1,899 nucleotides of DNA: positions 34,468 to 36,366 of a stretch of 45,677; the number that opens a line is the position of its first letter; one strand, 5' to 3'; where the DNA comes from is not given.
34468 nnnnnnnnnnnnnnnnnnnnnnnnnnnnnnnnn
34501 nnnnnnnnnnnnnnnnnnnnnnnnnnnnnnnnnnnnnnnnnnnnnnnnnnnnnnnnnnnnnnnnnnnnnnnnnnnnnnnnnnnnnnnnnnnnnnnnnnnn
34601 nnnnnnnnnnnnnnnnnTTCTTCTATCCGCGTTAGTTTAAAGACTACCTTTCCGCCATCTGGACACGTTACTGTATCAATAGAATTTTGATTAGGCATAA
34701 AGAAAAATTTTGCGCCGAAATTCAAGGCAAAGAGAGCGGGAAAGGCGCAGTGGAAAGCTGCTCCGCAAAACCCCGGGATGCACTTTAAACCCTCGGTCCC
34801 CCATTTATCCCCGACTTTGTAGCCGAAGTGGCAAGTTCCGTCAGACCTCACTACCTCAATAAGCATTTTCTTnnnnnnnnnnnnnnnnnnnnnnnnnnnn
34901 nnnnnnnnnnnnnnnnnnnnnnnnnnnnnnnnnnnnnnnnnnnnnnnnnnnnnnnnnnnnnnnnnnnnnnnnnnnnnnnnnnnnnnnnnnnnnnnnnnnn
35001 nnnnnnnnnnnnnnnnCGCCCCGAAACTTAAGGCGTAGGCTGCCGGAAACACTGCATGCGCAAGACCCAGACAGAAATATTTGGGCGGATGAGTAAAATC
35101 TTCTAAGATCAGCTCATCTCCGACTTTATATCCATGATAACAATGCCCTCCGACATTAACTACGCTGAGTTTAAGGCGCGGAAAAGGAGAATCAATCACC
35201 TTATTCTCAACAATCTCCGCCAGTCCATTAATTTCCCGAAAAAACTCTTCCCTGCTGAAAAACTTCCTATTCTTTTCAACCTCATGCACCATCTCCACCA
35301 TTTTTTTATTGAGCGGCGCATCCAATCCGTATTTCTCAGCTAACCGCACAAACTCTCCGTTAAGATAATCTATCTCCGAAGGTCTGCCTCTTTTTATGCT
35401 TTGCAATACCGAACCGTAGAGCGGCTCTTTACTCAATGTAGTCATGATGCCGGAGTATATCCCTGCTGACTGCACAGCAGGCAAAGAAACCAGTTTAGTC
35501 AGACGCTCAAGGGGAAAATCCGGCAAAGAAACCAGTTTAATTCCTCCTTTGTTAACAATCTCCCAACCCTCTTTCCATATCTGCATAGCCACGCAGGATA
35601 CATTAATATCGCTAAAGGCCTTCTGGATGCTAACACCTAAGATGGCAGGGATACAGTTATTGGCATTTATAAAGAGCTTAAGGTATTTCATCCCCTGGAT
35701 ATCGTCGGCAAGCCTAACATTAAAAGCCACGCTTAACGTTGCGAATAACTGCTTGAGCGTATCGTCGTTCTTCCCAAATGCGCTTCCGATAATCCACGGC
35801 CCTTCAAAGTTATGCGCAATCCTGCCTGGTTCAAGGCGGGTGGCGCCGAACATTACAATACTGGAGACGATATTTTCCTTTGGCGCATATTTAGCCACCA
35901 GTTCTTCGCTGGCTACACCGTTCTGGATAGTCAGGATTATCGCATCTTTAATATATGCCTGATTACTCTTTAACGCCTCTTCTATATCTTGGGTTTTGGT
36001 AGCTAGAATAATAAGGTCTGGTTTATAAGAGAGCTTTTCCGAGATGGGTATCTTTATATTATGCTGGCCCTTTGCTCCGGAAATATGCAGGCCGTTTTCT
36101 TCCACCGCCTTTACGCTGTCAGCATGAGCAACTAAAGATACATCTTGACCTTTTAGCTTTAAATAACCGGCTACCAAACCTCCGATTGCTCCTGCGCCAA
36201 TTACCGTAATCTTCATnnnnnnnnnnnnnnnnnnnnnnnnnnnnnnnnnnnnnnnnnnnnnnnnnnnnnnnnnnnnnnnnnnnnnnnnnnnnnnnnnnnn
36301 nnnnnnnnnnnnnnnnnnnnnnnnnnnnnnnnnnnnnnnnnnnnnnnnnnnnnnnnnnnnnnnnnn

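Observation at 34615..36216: Ketopantoate-reductase-like oxidoreductase fused to an internally duplicated small Cys/His domain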

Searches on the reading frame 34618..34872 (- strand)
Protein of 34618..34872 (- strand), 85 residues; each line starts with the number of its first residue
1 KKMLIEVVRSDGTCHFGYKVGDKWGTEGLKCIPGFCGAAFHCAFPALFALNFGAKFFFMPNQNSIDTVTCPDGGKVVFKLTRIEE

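Call 57: search_protein_families(library=pfam, alignment_id=A3, max_evalue=1)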
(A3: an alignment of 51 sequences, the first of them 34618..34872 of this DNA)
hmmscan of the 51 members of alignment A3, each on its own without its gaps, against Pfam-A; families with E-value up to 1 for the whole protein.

A. member 1, window:34618-34872:- (85 aa): 0 families

B. families by the number of members that match (of 51 scanned): 13 families
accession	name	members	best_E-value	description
PF12730.13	ABC2_membrane_4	2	0.043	ABC-2 family transporter protein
PF05157.20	MshEN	2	0.053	MshEN domain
PF17333.7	DEFB136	2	0.077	Beta defensin 136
PF12861.13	zf-ANAPC11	2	0.079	Anaphase-promoting complex subunit 11 RING-H2 finger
PF04039.18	MnhB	1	0.025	Domain related to MnhB subunit of Na+/H+ antiporter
PF18445.7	Zn_ribbon_PRDM4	1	0.039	PR zinc knuckle motif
PF18611.7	IL3Ra_N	1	0.071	IL-3 receptor alpha chain N-terminal domain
PF19070.5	DUF5766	1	0.073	Family of unknown function (DUF5766)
PF18530.7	Swi6_N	1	0.09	Swi6 N-terminal domain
PF00871.23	Acetate_kinase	1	0.1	Acetokinase family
PF12728.13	HTH_17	1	0.11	Helix-turn-helix domain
PF18366.7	zf_ZIC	1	0.12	Zic proteins zinc finger domain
PF05595.16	DUF771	1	0.16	Domain of unknown function (DUF771)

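Call 60: predict_structure(alignment_id=A4)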
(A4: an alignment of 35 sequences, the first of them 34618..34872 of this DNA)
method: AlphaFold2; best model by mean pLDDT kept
length: 85 residues; sequences in the alignment: 35
mean_pLDDT: 88.8   pTM: 0.80
mean pLDDT of the five models: 88.8, 87.4, 84.8, 82.0, 71.2
residues with pLDDT >= 90: 44; 70-90: 40; 50-70: 1; < 50: 0
segments of 3 or more residues with pLDDT < 50: none
pLDDT, mean of each block of 10 residues (from residue 1): 92 91 88 87 91 87 89 87 81
secondary structure, 60 per line:
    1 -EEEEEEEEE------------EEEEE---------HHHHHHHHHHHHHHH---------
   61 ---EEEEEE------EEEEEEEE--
elements in order: E2-10 E23-27 H37-51 E64-69 E76-83

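Call 64: fold_search(model_id=the predicted structure, library=pdb)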
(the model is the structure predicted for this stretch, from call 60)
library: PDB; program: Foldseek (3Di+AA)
matches with E <= 10: 73; with E <= 0.001: 0
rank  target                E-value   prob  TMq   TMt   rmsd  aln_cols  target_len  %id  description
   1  2we7_A                6.9e-01  0.44  0.50  0.15   3.9        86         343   13  Crystal structure of Mycobacterium tuberculosis Rv0376c homologue from Mycobacterium smegmatis (released 2010-04-07)
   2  3on5_B                7.4e-01  0.60  0.56  0.17   4.5        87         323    9  Crystal structure of a xanthine dehydrogenase (BH1974) from Bacillus halodurans at 2.80 A resolution (released 2010-09-15)
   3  2we8_A                8.4e-01  0.54  0.56  0.17   3.5        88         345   12  Crystal structure of Mycobacterium tuberculosis Rv0376c homologue from Mycobacterium smegmatis (released 2010-04-07)
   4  8dgo_A                1.6e+00  0.04  0.21  0.12   7.5        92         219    9  Growth Factor Receptor-Bound Protein 2 (Grb2) bound to phosphorylated PEAK3 (pY24) peptide (released 2023-06-07)
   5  2k9g_MODEL_1_A        2.6e+00  0.05  0.21  0.23   4.6        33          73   18  Solution structure of the third SH3 domain of the Cin85 adapter protein (released 2009-10-13)
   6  3ssi                  2.9e+00  0.02  0.22  0.19  12.7        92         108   15  PROTEINASE INHIBITOR SSI (STREPTOMYCES SUBTILISIN, INHIBITOR) FROM STREPTOMYCES ALBOGRISEOLUS (released 1996-08-17)
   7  3on5_A                3.1e+00  0.15  0.54  0.17   5.6        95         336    9  Crystal structure of a xanthine dehydrogenase (BH1974) from Bacillus halodurans at 2.80 A resolution (released 2010-09-15)
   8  6uy8_A                3.1e+00  0.06  0.24  0.18   4.7        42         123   10  Crystal structure of the STAC3 tandem SH3 domains - P269R, K329N (released 2020-06-17)
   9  9hdb_B                3.5e+00  0.03  0.23  0.28   8.3        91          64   10  Sla1 SH3_3 domain (residues 355-414) (released 2025-05-21)
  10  7ocx_C                3.8e+00  0.07  0.29  0.27   8.2        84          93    6  Crystal Structure of the PID-3 TOFU-6 RRM domain complex (released 2021-08-25)
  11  6uy7                  3.8e+00  0.05  0.23  0.18   4.3        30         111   17  Crystal structure of the STAC3 tandem SH3 domains - P269R (released 2020-06-17)
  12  4d4r_B                4.0e+00  0.02  0.20  0.09  10.5        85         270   10  Focal Adhesion Kinase catalytic domain (released 2015-02-18)
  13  5sxp_A                4.3e+00  0.04  0.23  0.29   4.2        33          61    6  STRUCTURAL BASIS FOR THE INTERACTION BETWEEN ITCH PRR AND BETA-PIX (released 2017-03-01)
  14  6kns_B                4.3e+00  0.02  0.17  0.08   5.4        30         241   13  Crystal structure of the metallo-beta-lactamase fold protein YhfI from Bacillus subtilis (space group I4122) (released 2019-09-18)
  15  3rea_B                4.6e+00  0.04  0.22  0.29   4.5        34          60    6  HIV-1 Nef protein in complex with engineered Hck-SH3 domain (released 2011-06-01)
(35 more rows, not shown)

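Call 65: search_solved_structures(query=A3, max_evalue=10, show_alignments=2)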
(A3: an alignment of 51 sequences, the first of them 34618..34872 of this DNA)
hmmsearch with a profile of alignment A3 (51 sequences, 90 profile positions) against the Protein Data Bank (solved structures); distinct sequences matched with E-value up to 10: 5.
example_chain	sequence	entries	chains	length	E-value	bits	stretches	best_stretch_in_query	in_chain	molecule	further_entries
3rsn_A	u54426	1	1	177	0.16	15.4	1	17-50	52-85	Set1/Ash2 histone methyltransferase complex subunit ASH2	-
3s32_A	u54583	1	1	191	0.18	15.2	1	17-50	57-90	Set1/Ash2 histone methyltransferase complex subunit ASH2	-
6kiu_T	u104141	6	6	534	0.73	13.3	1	17-49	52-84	Set1/Ash2 histone methyltransferase complex subunit ASH2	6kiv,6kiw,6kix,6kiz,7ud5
6pwv_D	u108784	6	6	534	0.73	13.3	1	17-49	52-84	Set1/Ash2 histone methyltransferase complex subunit ASH2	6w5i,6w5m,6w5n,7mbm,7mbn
9yl3_T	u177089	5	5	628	0.93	12.9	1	17-49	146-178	Set1/Ash2 histone methyltransferase complex subunit ASH2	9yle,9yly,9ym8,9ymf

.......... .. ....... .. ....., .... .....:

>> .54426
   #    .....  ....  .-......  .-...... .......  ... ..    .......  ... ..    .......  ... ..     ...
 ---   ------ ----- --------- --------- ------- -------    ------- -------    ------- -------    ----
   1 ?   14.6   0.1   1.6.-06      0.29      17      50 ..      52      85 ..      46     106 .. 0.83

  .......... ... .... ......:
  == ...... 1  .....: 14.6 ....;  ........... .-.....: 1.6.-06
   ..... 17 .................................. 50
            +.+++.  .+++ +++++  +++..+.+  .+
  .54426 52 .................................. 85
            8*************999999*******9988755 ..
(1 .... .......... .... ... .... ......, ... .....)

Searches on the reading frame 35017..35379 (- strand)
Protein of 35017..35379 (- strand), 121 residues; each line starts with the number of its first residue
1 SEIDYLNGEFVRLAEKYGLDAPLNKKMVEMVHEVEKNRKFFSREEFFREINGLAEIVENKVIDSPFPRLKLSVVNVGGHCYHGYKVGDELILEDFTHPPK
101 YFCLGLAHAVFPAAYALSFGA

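Call 86: find_homologous_proteins(query=window:35017-35379:-)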
Query window:35017-35379:- (121 aa): 543 proteins with E <= 0.001 among 548 candidates; the best 120 are listed.
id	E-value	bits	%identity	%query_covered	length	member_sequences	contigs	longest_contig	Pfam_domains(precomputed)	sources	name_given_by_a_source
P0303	6.0e-39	151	85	50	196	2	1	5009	-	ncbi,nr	ncbi:MAG: TIGR04076 family protein [Candidatus Omnitrophica bacterium]|nr:TIGR04076 family protein [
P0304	7.6e-38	147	84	50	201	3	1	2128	-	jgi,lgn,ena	-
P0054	2.7e-37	145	84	51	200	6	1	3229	-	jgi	jgi:uncharacterized repeat protein (TIGR04076 family)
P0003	3.8e-37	145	85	50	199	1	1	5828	-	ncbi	ncbi:MAG: TIGR04076 family protein [Candidatus Omnitrophota bacterium]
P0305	1.2e-36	143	77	50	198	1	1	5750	-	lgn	-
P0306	1.7e-36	143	84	50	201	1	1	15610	-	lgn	-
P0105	2.8e-36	142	79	50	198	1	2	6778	-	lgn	-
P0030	3.2e-36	142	79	52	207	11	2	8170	-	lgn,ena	-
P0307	4.8e-36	141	77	50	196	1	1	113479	-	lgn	-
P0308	5.3e-36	141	75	50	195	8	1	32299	-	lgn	-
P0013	5.3e-36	141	85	50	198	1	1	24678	-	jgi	-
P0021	5.4e-36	141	82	51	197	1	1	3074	-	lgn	-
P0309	1.1e-35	140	87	50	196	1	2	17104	-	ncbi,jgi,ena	-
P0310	1.1e-35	140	79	50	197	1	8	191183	-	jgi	-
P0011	1.1e-35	140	87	50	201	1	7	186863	-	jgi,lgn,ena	jgi:uncharacterized repeat protein (TIGR04076 family)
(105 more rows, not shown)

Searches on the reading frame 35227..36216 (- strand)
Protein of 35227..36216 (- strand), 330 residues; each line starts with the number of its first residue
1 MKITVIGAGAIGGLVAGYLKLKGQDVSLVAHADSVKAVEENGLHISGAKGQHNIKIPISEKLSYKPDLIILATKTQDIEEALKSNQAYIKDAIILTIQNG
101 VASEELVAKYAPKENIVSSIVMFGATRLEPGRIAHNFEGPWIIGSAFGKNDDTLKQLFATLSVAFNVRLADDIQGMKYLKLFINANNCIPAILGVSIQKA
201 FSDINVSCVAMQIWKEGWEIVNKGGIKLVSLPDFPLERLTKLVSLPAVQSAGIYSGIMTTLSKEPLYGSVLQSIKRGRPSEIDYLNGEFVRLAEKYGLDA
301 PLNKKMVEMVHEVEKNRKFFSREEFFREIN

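Call 46: search_solved_structures(query=window:35227-36216:-, max_evalue=1e-10, show_alignments=2)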
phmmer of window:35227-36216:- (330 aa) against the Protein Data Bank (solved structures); distinct sequences matched with E-value up to 1e-10: 10.
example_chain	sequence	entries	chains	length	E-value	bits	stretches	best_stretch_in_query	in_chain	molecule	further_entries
5hws_A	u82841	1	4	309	3.3e-31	111.9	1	1-315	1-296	2-dehydropantoate 2-reductase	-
5ayv_A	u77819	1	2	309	4.7e-31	111.4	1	1-315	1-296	2-dehydropantoate 2-reductase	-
3hwr_A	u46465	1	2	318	2.5e-26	95.9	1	1-315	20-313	2-dehydropantoate 2-reductase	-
3wfi_A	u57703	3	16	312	1.1e-20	77.3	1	1-197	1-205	2-dehydropantoate 2-reductase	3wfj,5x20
2ew2_A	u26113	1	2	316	6.6e-19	71.5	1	1-134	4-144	2-dehydropantoate 2-reductase, putative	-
8wl1_A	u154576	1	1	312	2e-16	63.3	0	1-184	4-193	2-dehydropantoate 2-reductase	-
8wl3_A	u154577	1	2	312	2.2e-16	63.2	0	1-184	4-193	2-dehydropantoate 2-reductase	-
8wl4_A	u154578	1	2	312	3.7e-16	62.5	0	1-184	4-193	2-dehydropantoate 2-reductase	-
3i83_A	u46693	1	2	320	1.2e-12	51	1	2-164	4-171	2-dehydropantoate 2-reductase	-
3hn2_A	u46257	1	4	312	4.7e-12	49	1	2-185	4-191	2-dehydropantoate 2-reductase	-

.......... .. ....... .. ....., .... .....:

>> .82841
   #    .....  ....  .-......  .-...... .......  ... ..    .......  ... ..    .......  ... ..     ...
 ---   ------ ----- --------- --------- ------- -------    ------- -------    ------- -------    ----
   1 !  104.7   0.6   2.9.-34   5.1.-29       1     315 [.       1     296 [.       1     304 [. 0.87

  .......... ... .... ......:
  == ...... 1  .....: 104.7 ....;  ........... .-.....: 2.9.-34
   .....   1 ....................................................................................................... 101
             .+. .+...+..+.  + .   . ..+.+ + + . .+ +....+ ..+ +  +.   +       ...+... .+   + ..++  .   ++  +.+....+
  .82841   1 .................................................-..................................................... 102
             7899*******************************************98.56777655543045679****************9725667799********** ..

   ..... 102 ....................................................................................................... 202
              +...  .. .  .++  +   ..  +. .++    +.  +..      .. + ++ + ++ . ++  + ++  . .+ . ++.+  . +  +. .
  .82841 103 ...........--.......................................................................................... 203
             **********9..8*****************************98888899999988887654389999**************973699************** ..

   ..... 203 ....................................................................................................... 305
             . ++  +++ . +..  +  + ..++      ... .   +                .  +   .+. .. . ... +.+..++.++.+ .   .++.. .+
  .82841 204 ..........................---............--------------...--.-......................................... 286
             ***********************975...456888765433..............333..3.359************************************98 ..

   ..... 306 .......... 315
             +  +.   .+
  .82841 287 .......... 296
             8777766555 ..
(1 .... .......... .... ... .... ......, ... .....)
